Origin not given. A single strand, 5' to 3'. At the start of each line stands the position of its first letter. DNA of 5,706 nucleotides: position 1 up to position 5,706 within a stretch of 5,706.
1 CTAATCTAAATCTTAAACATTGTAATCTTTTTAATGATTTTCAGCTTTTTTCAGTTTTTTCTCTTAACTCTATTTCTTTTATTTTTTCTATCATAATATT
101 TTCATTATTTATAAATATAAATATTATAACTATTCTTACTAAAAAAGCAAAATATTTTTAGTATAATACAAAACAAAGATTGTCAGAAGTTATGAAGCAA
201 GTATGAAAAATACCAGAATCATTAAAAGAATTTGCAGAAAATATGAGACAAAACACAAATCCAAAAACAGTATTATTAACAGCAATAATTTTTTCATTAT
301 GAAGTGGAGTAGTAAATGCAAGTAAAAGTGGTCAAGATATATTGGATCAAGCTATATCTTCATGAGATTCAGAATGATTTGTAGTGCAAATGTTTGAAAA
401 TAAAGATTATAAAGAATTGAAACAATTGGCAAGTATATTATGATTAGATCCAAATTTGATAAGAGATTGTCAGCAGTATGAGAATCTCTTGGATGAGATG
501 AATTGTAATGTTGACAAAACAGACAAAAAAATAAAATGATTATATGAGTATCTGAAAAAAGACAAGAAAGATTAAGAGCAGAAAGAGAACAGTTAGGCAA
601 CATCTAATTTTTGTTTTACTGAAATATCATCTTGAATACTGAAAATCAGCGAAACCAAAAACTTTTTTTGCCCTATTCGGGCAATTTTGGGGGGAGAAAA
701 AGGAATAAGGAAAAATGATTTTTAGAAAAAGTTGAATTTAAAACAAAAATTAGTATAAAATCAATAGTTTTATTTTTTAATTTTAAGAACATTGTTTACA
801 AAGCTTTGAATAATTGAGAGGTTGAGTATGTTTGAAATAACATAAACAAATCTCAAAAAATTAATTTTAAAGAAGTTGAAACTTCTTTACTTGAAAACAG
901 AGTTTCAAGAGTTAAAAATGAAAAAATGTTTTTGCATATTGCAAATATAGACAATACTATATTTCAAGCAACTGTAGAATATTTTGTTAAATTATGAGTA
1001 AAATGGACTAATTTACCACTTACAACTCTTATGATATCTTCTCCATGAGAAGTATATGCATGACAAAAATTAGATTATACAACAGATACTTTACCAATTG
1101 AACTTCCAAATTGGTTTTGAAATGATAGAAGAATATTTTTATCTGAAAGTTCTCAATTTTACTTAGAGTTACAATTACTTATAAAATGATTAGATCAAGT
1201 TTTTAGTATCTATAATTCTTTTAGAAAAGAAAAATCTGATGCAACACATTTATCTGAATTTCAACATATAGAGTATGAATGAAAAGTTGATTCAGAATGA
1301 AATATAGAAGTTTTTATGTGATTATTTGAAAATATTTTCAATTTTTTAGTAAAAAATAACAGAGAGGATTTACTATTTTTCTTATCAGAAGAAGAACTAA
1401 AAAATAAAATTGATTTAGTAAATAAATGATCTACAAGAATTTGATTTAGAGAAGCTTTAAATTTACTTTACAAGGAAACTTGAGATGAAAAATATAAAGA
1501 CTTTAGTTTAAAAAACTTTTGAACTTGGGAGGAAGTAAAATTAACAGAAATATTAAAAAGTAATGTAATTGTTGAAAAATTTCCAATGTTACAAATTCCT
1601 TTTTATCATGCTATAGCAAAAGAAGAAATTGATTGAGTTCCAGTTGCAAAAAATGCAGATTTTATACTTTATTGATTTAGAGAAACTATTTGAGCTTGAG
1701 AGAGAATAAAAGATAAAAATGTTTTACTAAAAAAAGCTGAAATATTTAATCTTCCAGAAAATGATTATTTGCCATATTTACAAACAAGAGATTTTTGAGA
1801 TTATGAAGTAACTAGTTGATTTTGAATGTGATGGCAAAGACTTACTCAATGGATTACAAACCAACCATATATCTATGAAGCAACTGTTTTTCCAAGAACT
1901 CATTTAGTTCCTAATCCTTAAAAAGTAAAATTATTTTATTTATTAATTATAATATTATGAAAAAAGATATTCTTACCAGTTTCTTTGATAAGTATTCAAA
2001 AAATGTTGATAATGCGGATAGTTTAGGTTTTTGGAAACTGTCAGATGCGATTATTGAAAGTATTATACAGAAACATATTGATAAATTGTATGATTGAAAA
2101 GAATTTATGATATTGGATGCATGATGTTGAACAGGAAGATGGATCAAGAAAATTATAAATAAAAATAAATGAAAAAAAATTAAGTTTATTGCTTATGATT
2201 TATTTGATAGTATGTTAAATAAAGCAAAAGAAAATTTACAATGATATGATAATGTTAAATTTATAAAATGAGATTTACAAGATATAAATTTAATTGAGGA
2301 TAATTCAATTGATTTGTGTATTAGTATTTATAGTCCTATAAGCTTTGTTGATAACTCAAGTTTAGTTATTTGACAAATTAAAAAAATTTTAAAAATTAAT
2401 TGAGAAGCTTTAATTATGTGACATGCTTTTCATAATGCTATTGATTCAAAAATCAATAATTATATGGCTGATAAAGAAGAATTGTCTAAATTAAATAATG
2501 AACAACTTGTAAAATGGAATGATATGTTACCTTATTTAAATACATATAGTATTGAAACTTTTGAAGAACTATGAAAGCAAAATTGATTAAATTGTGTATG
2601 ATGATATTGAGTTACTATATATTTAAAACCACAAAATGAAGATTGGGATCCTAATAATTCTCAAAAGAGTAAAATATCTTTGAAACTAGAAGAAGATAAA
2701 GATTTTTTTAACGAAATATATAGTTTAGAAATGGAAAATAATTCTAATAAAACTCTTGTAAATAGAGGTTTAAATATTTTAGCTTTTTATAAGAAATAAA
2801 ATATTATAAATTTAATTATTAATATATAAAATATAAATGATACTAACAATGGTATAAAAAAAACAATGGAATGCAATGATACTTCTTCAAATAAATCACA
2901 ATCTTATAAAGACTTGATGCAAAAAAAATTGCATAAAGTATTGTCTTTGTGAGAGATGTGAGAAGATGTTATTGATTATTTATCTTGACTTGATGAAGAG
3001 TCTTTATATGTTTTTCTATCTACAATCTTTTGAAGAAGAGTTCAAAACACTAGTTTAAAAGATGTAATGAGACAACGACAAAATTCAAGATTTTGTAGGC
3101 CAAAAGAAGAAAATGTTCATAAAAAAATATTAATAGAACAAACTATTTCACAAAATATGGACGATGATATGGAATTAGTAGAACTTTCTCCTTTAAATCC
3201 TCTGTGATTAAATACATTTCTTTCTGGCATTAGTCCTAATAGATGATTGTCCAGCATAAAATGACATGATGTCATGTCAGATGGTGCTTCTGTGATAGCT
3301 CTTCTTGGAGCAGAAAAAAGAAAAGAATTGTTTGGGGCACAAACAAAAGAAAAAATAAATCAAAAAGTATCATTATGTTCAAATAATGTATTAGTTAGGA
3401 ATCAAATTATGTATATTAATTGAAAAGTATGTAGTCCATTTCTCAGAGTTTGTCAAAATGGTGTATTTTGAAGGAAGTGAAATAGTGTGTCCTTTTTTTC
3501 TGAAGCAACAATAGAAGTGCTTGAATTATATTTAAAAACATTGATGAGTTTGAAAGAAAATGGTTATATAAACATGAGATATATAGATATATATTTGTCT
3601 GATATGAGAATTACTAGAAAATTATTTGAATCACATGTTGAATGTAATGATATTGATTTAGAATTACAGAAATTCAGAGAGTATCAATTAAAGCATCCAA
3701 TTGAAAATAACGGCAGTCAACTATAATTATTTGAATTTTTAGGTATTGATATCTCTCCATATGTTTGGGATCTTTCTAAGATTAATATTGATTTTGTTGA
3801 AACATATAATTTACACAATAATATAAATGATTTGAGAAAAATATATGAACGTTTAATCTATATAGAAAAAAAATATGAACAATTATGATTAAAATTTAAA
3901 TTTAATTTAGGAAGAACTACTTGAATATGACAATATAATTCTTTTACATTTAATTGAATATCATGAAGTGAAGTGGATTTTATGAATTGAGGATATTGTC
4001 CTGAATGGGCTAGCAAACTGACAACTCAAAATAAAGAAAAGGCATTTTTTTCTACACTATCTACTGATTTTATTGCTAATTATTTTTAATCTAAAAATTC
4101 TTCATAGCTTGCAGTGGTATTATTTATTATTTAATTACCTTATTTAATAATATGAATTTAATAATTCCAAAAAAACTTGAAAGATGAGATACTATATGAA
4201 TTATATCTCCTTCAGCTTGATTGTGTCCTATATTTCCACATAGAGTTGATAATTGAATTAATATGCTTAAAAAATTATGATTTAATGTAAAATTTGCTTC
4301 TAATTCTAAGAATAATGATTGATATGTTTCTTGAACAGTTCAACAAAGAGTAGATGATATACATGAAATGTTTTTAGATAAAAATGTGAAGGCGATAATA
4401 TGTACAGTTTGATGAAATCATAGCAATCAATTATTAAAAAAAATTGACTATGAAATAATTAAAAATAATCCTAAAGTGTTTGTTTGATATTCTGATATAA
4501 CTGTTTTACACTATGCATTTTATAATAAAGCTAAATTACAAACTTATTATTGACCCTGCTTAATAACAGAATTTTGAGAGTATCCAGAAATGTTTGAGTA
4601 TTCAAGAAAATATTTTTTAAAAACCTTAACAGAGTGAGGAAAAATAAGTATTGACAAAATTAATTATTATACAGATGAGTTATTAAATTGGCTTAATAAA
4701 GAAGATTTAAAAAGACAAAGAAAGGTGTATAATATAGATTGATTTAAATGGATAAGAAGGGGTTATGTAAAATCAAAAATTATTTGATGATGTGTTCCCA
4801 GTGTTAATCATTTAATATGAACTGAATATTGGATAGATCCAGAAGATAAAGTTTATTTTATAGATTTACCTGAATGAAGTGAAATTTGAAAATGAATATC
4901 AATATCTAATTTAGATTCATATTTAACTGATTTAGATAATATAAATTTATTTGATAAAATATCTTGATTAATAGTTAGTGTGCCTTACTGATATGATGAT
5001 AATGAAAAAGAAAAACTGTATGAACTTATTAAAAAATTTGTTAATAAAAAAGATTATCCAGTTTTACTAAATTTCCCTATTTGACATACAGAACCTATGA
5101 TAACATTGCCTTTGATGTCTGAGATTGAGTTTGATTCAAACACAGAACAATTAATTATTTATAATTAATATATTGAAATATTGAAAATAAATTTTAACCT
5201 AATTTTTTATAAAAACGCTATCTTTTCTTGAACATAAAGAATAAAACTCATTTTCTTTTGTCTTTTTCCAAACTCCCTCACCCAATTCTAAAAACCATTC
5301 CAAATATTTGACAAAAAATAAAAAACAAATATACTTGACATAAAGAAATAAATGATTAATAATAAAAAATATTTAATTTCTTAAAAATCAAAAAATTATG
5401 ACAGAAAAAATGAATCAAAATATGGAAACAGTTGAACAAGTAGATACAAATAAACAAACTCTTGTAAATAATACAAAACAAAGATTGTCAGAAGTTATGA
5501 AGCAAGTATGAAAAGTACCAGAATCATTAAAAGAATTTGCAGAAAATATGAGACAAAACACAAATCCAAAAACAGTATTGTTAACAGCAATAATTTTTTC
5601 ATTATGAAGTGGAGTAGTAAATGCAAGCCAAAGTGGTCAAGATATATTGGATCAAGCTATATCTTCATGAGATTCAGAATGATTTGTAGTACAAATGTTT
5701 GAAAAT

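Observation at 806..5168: Co-directional cluster of AsnRS-type adenylate-forming enzyme, SAM methyltransferase, unknown (possibly second aaRS-like) protein and MccF-family hydrolase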

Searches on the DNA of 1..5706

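Call 6: search_rna_families(source=window, threshold=evalue, max_evalue=1)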
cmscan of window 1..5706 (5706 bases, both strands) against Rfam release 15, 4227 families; matches with E-value up to 1: 0.
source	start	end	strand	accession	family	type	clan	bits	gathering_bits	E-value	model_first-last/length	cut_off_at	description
